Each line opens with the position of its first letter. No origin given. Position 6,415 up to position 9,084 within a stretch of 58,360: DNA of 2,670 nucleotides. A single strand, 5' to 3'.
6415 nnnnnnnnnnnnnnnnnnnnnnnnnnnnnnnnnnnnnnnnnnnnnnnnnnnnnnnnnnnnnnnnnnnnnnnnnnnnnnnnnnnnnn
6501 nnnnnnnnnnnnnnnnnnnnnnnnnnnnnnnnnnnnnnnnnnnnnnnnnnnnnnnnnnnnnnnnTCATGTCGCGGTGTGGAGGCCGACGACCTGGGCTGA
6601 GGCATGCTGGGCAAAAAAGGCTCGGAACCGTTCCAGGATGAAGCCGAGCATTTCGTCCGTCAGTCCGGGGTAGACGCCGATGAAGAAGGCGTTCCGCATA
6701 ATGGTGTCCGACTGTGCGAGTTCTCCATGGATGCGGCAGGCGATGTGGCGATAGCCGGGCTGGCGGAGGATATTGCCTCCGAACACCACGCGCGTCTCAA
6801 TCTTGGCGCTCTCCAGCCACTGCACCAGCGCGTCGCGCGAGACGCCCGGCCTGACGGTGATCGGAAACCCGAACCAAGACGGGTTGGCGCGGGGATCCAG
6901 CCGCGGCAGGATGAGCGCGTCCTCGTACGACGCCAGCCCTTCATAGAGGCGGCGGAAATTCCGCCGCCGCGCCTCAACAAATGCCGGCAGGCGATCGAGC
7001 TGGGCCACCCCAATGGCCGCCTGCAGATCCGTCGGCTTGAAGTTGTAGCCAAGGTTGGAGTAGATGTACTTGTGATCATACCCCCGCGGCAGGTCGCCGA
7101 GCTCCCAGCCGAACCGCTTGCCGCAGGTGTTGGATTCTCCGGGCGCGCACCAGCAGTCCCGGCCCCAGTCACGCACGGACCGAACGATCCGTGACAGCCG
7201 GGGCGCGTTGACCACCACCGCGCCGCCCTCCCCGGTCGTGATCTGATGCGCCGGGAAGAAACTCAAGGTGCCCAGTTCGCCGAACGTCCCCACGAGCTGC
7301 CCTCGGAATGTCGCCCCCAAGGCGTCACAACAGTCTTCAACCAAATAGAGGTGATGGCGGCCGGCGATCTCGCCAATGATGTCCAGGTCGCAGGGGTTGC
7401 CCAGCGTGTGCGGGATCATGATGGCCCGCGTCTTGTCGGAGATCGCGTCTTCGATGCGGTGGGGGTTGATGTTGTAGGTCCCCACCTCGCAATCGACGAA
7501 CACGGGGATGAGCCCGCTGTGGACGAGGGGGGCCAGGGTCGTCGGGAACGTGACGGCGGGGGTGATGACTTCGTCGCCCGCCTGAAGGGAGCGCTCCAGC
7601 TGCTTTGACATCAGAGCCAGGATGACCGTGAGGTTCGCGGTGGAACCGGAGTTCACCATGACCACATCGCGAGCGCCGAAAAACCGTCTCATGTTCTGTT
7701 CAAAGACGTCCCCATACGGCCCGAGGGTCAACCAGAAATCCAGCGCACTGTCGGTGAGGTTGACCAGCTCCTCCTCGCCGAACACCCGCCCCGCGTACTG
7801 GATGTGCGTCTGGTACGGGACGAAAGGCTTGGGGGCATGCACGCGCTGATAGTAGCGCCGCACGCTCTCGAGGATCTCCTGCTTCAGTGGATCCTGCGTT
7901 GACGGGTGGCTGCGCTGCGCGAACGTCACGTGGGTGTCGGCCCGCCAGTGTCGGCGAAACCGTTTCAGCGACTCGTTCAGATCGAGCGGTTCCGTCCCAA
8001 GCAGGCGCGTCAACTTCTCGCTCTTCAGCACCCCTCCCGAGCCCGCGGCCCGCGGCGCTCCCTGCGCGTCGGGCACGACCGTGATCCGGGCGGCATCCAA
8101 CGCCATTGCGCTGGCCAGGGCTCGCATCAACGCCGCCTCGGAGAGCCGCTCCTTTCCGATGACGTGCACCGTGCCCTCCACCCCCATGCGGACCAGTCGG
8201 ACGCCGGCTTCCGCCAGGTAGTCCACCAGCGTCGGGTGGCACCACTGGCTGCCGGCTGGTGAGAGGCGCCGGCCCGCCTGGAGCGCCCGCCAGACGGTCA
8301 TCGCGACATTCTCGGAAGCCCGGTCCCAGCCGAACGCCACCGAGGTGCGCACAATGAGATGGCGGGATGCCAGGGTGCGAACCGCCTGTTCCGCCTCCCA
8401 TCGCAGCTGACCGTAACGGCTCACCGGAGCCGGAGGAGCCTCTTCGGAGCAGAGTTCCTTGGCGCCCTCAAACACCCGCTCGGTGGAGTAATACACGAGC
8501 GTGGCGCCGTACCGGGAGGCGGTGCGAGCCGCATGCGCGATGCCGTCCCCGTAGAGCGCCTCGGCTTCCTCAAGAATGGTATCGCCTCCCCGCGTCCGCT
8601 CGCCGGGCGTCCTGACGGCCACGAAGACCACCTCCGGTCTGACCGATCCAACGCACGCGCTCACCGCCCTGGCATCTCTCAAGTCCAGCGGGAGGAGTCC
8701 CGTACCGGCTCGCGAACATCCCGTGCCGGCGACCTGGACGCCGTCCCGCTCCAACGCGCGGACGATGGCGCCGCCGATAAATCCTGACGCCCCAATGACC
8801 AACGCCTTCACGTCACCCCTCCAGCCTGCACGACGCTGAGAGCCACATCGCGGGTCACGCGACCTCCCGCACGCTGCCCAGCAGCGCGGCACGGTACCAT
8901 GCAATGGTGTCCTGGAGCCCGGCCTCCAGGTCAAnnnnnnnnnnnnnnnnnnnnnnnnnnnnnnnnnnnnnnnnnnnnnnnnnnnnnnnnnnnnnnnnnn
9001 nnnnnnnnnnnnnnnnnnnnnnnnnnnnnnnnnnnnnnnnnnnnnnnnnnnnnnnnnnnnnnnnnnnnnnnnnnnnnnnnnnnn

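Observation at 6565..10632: RfbH (E1) fused to an SDR domain with an altered catalytic motif, and no E3 reductase in sight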

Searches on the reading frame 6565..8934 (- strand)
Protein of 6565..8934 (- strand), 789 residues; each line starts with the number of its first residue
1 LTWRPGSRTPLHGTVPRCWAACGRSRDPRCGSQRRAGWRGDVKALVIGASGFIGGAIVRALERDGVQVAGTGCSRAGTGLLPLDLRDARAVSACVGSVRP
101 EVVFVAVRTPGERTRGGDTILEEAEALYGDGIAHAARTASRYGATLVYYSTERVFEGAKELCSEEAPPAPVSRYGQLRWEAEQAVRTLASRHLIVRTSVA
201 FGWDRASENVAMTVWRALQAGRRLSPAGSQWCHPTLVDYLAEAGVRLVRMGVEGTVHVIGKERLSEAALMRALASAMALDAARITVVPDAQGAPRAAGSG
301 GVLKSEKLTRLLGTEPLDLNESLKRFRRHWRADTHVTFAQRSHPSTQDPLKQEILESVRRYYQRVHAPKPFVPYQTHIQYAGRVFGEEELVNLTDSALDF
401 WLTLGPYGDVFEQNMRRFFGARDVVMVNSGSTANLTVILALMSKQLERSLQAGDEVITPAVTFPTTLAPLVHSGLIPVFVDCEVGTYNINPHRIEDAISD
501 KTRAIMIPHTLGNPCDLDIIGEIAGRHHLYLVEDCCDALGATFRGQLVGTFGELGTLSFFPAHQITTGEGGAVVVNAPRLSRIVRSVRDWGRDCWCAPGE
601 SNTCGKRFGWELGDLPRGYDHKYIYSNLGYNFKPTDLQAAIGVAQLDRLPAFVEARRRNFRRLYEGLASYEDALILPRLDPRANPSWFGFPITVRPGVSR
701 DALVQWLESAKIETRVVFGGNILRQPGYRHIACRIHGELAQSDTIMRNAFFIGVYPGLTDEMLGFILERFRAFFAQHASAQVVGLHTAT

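Call 3: search_protein_families(library=pfam, proteins=[window:6565-8934:-], max_evalue=0.01)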
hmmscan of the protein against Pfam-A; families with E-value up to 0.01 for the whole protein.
window:6565-8934:- (789 aa): 4 families
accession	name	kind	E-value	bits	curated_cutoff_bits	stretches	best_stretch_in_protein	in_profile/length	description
PF01041.23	DegT_DnrJ_EryC1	-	1.6e-86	291.2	19.8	1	387-767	5-356/360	DegT/DnrJ/EryC1/StrS aminotransferase family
PF04321.23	RmlD_sub_bind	-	1.9e-34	119.5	27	1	43-326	2-281/287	RmlD substrate binding domain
PF01370.27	Epimerase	-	3.7e-12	46.6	20.9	1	44-255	1-235/240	NAD dependent epimerase/dehydratase family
PF01053.26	Cys_Met_Meta_PP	-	0.0039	16.2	27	1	405-532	51-171/381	Cys/Met metabolism PLP-dependent enzyme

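Call 4: search_protein_families(library=ncbifam, proteins=[window:6565-8934:-], max_evalue=0.001)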
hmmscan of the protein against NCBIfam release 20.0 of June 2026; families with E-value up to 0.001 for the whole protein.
window:6565-8934:- (789 aa): 15 families
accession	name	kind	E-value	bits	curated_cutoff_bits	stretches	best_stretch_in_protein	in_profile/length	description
NF011936.0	PRK15407.1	equivalog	4.3e-192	638.6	423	1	346-776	5-438/440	lipopolysaccharide biosynthesis protein RfbH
TIGR03588.1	PseC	equivalog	1.1e-52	179.2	423.5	1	383-771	7-377/380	UDP-4-amino-4,6-dideoxy-N-acetyl-beta-L-altrosamine transaminase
TIGR04181.1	NHT_00031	hypoth_equivalog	9.6e-51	172.7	420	2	400-586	24-219/359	LegC family aminotransferase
NF008687.0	PRK11706.1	equivalog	1.1e-47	162.6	375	1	405-770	30-370/375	dTDP-4-amino-4,6-dideoxygalactose transaminase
NF008658.2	PRK11658.1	equivalog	3.4e-41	141.2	631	1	380-758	7-361/379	UDP-4-amino-4-deoxy-L-arabinose aminotransferase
TIGR02379.1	ECA_wecE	subfamily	1.7e-38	132.4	434.85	1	446-752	64-357/376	dTDP-4-amino-4,6-dideoxy-D-glucose transaminase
TIGR04427.1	PLP_DesI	equivalog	9.9e-34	117.1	650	1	395-594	39-231/390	dTDP-4-dehydro-6-deoxyglucose aminotransferase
TIGR01214.1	rmlD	equivalog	1.8e-30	106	224.05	1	44-326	2-281/285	dTDP-4-dehydrorhamnose reductase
NF007440.0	PRK09987.1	equivalog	8.8e-17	61.3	308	1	44-253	3-205/299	dTDP-4-dehydrorhamnose reductase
NF006488.0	PRK08912.1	equivalog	9.4e-07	28.1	498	1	424-532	89-196/387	aminotransferase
NF006096.0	PRK08248.1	equivalog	1.2e-06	27.5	726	1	402-534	60-185/431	homocysteine synthase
NF005817.0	PRK07683.1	equivalog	5.1e-06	25.4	575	1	447-510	107-170/387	aminotransferase A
NF004975.0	PRK06348.1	equivalog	0.00014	21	549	1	413-514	73-174/384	pyridoxal phosphate-dependent aminotransferase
TIGR03466.1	HpnA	hypoth_equivalog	0.00027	19.9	367.65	0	43-68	2-27/327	hopanoid-associated sugar epimerase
TIGR01326.1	OAH_OAS_sulfhy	subfamily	0.00042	19.1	495.1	1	406-534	57-178/418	O-acetylhomoserine aminocarboxypropyltransferase/cysteine synthase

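Call 5: find_homologous_proteins(query=window:6565-8811:-)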
Query window:6565-8811:- (748 aa): 7001 proteins with E <= 0.001 among 8000 candidates; the best 120 are listed.
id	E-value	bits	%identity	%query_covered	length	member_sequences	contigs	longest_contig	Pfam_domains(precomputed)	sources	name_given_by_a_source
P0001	0.0e+0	1718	100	100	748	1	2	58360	PF04321.24,PF01041.24,PF01370.28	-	-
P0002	0.0e+0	1110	66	98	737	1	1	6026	PF04321.24,PF16363.12,PF02719.22,PF01073.26,PF07993.19,PF01041.24,PF01370.28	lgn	-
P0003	0.0e+0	1104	65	98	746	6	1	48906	PF04321.24,PF16363.12,PF02719.22,PF01073.26,PF01041.24,PF01370.28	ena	-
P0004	0.0e+0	1103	64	99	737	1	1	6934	PF04321.24,PF16363.12,PF02719.22,PF01073.26,PF07993.19,PF01041.24,PF01370.28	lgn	-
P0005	0.0e+0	1102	65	98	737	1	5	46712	PF04321.24,PF16363.12,PF02719.22,PF01073.26,PF01041.24,PF01370.28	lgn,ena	-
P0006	0.0e+0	1101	65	98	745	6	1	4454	PF04321.24,PF16363.12,PF02719.22,PF01073.26,PF07993.19,PF01041.24,PF01370.28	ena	-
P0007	0.0e+0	1097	64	99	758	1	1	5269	PF04321.24,PF16363.12,PF02719.22,PF01073.26,PF07993.19,PF01041.24,PF01370.28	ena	-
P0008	0.0e+0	1095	66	98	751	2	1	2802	PF04321.24,PF16363.12,PF01053.27,PF01041.24,PF01370.28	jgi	-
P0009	0.0e+0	1094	65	98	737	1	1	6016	PF04321.24,PF01041.24,PF01370.28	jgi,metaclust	metaclust:\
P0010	0.0e+0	1091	65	97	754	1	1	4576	PF04321.24,PF16363.12,PF02719.22,PF01073.26,PF07993.19,PF01041.24,PF01370.28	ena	-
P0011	0.0e+0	1091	64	98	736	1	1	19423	PF04321.24,PF16363.12,PF01041.24,PF01370.28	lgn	-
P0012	0.0e+0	1089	64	98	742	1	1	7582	PF04321.24,PF16363.12,PF02719.22,PF01073.26,PF01041.24,PF01370.28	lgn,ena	-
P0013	0.0e+0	1088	64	98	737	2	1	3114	PF04321.24,PF01073.26,PF01041.24,PF01370.28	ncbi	-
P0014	0.0e+0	1088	64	98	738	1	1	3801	PF04321.24,PF01073.26,PF01041.24,PF01370.28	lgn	-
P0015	0.0e+0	1087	64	98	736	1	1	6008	PF04321.24,PF16363.12,PF02719.22,PF01073.26,PF07993.19,PF01041.24,PF01370.28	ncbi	-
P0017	0.0e+0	1084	65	98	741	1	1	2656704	PF04321.24,PF16363.12,PF02719.22,PF01073.26,PF07993.19,PF13460.13,PF01041.24,PF01370.28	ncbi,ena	-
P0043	0.0e+0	1055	65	96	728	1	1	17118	PF04321.24,PF01041.24,PF01370.28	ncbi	-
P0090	0.0e+0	1018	62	98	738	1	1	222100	PF04321.24,PF16363.12,PF01041.24,PF01370.28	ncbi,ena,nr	ncbi:MAG TPA: lipopolysaccharide biosynthesis protein RfbH [Vicinamibacterales bacterium]|nr:lipopol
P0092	0.0e+0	1014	61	98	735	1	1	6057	PF04321.24,PF01041.24,PF01370.28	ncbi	-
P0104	4.8e-296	1002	60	98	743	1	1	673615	PF04321.24,PF16363.12,PF01041.24,PF01370.28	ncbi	-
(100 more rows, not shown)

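Call 13: find_encoding_contigs(protein=P0017, flank=10000, max_places=2)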
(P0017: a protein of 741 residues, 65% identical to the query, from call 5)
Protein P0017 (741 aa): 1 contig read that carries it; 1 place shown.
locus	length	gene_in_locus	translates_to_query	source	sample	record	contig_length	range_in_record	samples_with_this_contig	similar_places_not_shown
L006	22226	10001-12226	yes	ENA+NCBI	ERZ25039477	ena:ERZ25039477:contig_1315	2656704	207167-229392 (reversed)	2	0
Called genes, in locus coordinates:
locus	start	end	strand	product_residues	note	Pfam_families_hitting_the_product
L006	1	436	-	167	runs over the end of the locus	-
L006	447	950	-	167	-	PF01917:Flagellin_arch-type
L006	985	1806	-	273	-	-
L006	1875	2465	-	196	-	PF01917:Flagellin_arch-type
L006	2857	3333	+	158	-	PF00383:dCMP_cyt_deam_1, PF14437:MafB19-deam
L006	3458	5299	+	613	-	PF20176:DUF6541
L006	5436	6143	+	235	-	PF01904:DUF72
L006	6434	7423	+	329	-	PF13641:Glyco_tranf_2_3, PF00535:Glycos_transf_2, PF10111:Glyco_tranf_2_2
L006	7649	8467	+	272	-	PF00483:NTP_transferase, PF12804:NTP_transf_3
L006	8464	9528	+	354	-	PF01073:3Beta_HSD, PF01370:Epimerase, PF04321:RmlD_sub_bind, PF13460:NAD_binding_10 (faint), PF16363:GDP_Man_Dehyd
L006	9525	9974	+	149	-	PF00908:dTDP_sugar_isom, PF14667:Polysacc_synt_C (weak)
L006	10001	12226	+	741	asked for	PF01073:3Beta_HSD (weak), PF01370:Epimerase, PF02719:Polysacc_synt_2, PF04321:RmlD_sub_bind, PF13460:NAD_binding_10 (weak), PF16363:GDP_Man_Dehyd, PF07993:NAD_binding_4 (weak), PF01041:DegT_DnrJ_EryC1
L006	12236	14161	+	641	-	PF13231:PMT_2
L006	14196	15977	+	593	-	-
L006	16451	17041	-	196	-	PF01917:Flagellin_arch-type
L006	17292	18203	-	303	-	-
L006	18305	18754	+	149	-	-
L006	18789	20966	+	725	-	-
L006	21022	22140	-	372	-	PF06030:WxLIP_PGBD (weak)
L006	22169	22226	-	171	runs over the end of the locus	PF13731:WxL (weak)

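Call 14: find_encoding_contigs(protein=P0104, flank=10000, max_places=2)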
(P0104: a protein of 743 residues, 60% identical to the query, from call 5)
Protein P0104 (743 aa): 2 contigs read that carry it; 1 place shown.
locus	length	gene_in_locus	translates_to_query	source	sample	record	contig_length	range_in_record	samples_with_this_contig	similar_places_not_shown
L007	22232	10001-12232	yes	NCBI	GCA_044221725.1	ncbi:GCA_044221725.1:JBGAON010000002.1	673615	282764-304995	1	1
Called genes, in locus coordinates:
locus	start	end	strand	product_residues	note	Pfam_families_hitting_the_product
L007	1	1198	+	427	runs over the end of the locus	-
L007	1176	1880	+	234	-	PF00970:FAD_binding_6, PF00175:NAD_binding_1 (weak)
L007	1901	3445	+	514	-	PF02310:B12-binding (weak), PF04055:Radical_SAM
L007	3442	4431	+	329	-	PF00535:Glycos_transf_2, PF13641:Glyco_tranf_2_3 (weak), PF13632:Glyco_trans_2_3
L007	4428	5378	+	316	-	PF13641:Glyco_tranf_2_3, PF00535:Glycos_transf_2, PF10111:Glyco_tranf_2_2 (faint)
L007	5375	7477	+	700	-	-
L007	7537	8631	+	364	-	PF01073:3Beta_HSD, PF01370:Epimerase, PF02719:Polysacc_synt_2 (weak), PF16363:GDP_Man_Dehyd, PF07993:NAD_binding_4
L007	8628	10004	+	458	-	PF02558:ApbA (faint), PF03721:UDPG_MGDP_dh_N, PF00984:UDPG_MGDP_dh, PF03720:UDPG_MGDP_dh_C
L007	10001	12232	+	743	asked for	PF01370:Epimerase, PF04321:RmlD_sub_bind, PF16363:GDP_Man_Dehyd (weak), PF01041:DegT_DnrJ_EryC1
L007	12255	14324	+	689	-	-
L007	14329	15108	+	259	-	PF00483:NTP_transferase, PF12804:NTP_transf_3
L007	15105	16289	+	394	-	PF01073:3Beta_HSD, PF01370:Epimerase, PF02719:Polysacc_synt_2, PF16363:GDP_Man_Dehyd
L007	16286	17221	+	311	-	PF01073:3Beta_HSD (weak), PF01370:Epimerase, PF02719:Polysacc_synt_2 (weak), PF05368:NmrA, PF13460:NAD_binding_10 (weak), PF16363:GDP_Man_Dehyd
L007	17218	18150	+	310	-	PF00535:Glycos_transf_2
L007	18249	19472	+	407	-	PF08421:Methyltransf_13, PF13489:Methyltransf_23, PF08241:Methyltransf_11, PF08242:Methyltransf_12, PF13649:Methyltransf_25 (weak), PF08484:Methyltransf_14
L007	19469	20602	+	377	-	PF01041:DegT_DnrJ_EryC1, PF00266:Aminotran_5 (weak), PF01053:Cys_Met_Meta_PP (weak), PF01212:Beta_elim_lyase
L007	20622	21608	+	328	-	PF04321:RmlD_sub_bind, PF05368:NmrA (weak), PF01073:3Beta_HSD, PF01370:Epimerase, PF02719:Polysacc_synt_2 (weak), PF07993:NAD_binding_4 (faint), PF13460:NAD_binding_10 (weak), PF16363:GDP_Man_Dehyd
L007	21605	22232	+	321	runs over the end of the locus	PF01073:3Beta_HSD, PF01370:Epimerase, PF02719:Polysacc_synt_2, PF04321:RmlD_sub_bind, PF07993:NAD_binding_4 (weak), PF16363:GDP_Man_Dehyd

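Call 15: find_encoding_contigs(protein=P0090, flank=10000, max_places=2)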
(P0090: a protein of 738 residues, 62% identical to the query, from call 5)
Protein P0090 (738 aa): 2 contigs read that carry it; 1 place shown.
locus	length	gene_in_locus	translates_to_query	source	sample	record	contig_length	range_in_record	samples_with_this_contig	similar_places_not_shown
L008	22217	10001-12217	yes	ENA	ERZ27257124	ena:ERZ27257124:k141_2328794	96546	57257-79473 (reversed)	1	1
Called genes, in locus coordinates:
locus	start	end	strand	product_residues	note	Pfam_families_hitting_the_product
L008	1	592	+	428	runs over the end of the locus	PF13439:Glyco_transf_4 (weak), PF13579:Glyco_trans_4_4 (faint), PF00534:Glycos_transf_1, PF13692:Glyco_trans_1_4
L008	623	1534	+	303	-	PF01073:3Beta_HSD, PF01370:Epimerase, PF02719:Polysacc_synt_2, PF04321:RmlD_sub_bind, PF05368:NmrA (faint), PF13460:NAD_binding_10, PF16363:GDP_Man_Dehyd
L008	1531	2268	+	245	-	PF00534:Glycos_transf_1, PF13692:Glyco_trans_1_4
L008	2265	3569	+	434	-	PF13579:Glyco_trans_4_4 (weak), PF13692:Glyco_trans_1_4 (weak)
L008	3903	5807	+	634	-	-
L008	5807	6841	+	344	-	PF00535:Glycos_transf_2, PF13506:Glyco_transf_21 (weak), PF13641:Glyco_tranf_2_3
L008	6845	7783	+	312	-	PF00535:Glycos_transf_2, PF13641:Glyco_tranf_2_3 (weak)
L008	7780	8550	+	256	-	PF00483:NTP_transferase, PF12804:NTP_transf_3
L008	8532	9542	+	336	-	PF05368:NmrA, PF01073:3Beta_HSD, PF01370:Epimerase, PF02719:Polysacc_synt_2, PF04321:RmlD_sub_bind, PF13460:NAD_binding_10, PF16363:GDP_Man_Dehyd, PF07993:NAD_binding_4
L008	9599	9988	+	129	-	PF00908:dTDP_sugar_isom (weak)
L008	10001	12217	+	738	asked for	PF01370:Epimerase, PF04321:RmlD_sub_bind, PF16363:GDP_Man_Dehyd (weak), PF01041:DegT_DnrJ_EryC1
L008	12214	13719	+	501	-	PF04932:Wzy_C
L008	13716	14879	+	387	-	PF13692:Glyco_trans_1_4, PF13524:Glyco_trans_1_2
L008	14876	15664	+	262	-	PF13489:Methyltransf_23, PF01209:Ubie_methyltran, PF02353:CMAS (weak), PF13847:Methyltransf_31, PF08241:Methyltransf_11, PF08242:Methyltransf_12, PF13649:Methyltransf_25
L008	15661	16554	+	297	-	PF13578:Methyltransf_24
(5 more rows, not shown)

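Call 18: search_protein_families(library=ncbifam, proteins=[L007:1176-1880:+], max_evalue=0.01)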
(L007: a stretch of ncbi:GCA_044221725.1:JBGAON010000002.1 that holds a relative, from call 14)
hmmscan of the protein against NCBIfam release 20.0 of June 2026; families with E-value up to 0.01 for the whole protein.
L007:1176-1880:+ (234 aa): 24 families
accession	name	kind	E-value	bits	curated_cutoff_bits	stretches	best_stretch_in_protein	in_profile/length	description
NF040810.1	BenC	equivalog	4.1e-28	98.5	430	1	20-233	102-330/333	benzoate 1,2-dioxygenase electron transfer component BenC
NF045803.1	MethMoxFADbindMmoC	equivalog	7.8e-27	93.9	500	1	43-234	134-341/343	aromatic/alkene monooxygenase hydroxylase FAD-binding subunit MmoC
NF008822.0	PRK11872.1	equivalog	1.9e-15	56.7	402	1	18-233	102-335/341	anthranilate 1,2-dioxygenase electron transfer component AntC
NF009805.0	PRK13289.1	equivalog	7.8e-15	54.7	432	1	47-145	183-285/399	NO-inducible flavohemoprotein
TIGR02160.1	PA_CoA_Oxy5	hypoth_equivalog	4.3e-14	52.1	420.8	1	45-143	29-131/352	1,2-phenylacetyl-CoA epoxidase subunit PaaE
NF000796.0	PRK00054.1-1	equivalog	2e-13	50.2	224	1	38-225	19-196/254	dihydroorotate dehydrogenase electron transfer subunit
NF007964.0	PRK10684.1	equivalog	2.7e-13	49.6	383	1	44-234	32-238/333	NADH oxidoreductase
NF008178.0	PRK10926.1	equivalog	7.9e-13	48.2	390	1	25-147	7-132/248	ferredoxin--NADP(+) reductase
NF006220.0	PRK08345.1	subfamily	4.4e-12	45.8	395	1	44-141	38-133/294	cytochrome-c3 hydrogenase subunit gamma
NF058606.1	GlBtMonoRdsGbcB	equivalog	5.6e-11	41.9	500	1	35-150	28-147/362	glycine betaine monooxygenase reductase subunit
NF040835.1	sulfhyd_HydG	equivalog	7.6e-10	38.5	650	1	37-139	34-138/292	NADPH-dependent hydrogenase/sulfhydrogenase 1 subunit gamma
TIGR01941.1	nqrF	equivalog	4.7e-09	35.6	295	1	85-138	236-287/405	NADH:ubiquinone reductase (Na(+)-transporting) subunit F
NF000798.0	PRK00054.1-3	equivalog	1e-08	35.1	219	1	24-223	7-199/244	dihydroorotate dehydrogenase electron transfer subunit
TIGR02911.1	sulfite_red_B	equivalog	1.1e-08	34.5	288.6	1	24-144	7-122/261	anaerobic sulfite reductase subunit AsrB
NF000799.0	PRK00054.1-4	equivalog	2.3e-08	33.4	314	1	90-212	76-200/258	dihydroorotate dehydrogenase electron transfer subunit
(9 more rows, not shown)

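Call 31: find_encoding_contigs(protein=P0043, flank=10000, max_places=2)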
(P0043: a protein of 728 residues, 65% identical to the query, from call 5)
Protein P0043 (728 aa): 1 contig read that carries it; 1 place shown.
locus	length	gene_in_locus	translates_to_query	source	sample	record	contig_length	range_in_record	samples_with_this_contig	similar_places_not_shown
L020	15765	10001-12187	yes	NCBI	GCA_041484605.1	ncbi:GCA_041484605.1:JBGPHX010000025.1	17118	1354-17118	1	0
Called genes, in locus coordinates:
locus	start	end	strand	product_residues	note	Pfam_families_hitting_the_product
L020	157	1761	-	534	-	PF04909:Amidohydro_2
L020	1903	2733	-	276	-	PF13938:DUF4213, PF04016:DUF364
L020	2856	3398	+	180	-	PF01814:Hemerythrin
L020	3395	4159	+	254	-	PF00398:RrnaAD (weak), PF08241:Methyltransf_11, PF08242:Methyltransf_12, PF13649:Methyltransf_25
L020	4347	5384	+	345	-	PF02779:Transket_pyr, PF02780:Transketolase_C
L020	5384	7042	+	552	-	PF02310:B12-binding, PF04055:Radical_SAM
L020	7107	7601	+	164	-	PF01909:NTP_transf_2, PF18765:Polbeta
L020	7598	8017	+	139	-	PF05168:HEPN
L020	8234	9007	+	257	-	PF00483:NTP_transferase, PF12804:NTP_transf_3 (weak)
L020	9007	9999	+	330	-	PF01073:3Beta_HSD, PF01370:Epimerase, PF02719:Polysacc_synt_2, PF04321:RmlD_sub_bind, PF05368:NmrA, PF07993:NAD_binding_4, PF16363:GDP_Man_Dehyd, PF13460:NAD_binding_10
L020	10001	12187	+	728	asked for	PF01370:Epimerase, PF04321:RmlD_sub_bind, PF01041:DegT_DnrJ_EryC1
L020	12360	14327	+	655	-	PF13231:PMT_2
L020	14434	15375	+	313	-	PF04055:Radical_SAM, PF13186:SPASM (weak)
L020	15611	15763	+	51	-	?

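Call 32: find_encoding_contigs(protein=P0092, flank=10000, max_places=2)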
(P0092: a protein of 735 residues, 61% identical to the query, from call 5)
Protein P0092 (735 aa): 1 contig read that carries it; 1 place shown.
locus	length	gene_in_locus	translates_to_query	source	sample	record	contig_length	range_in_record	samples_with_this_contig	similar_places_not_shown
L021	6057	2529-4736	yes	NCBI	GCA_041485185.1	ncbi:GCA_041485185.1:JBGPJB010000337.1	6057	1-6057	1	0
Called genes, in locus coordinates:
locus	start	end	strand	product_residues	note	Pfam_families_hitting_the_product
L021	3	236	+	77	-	?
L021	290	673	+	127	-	PF01894:YjbQ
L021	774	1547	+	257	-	PF00483:NTP_transferase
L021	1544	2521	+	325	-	PF01073:3Beta_HSD, PF01370:Epimerase, PF02719:Polysacc_synt_2, PF04321:RmlD_sub_bind (weak), PF05368:NmrA (weak), PF16363:GDP_Man_Dehyd, PF07993:NAD_binding_4, PF13460:NAD_binding_10 (weak)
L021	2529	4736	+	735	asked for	PF01370:Epimerase, PF04321:RmlD_sub_bind, PF01041:DegT_DnrJ_EryC1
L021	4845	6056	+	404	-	?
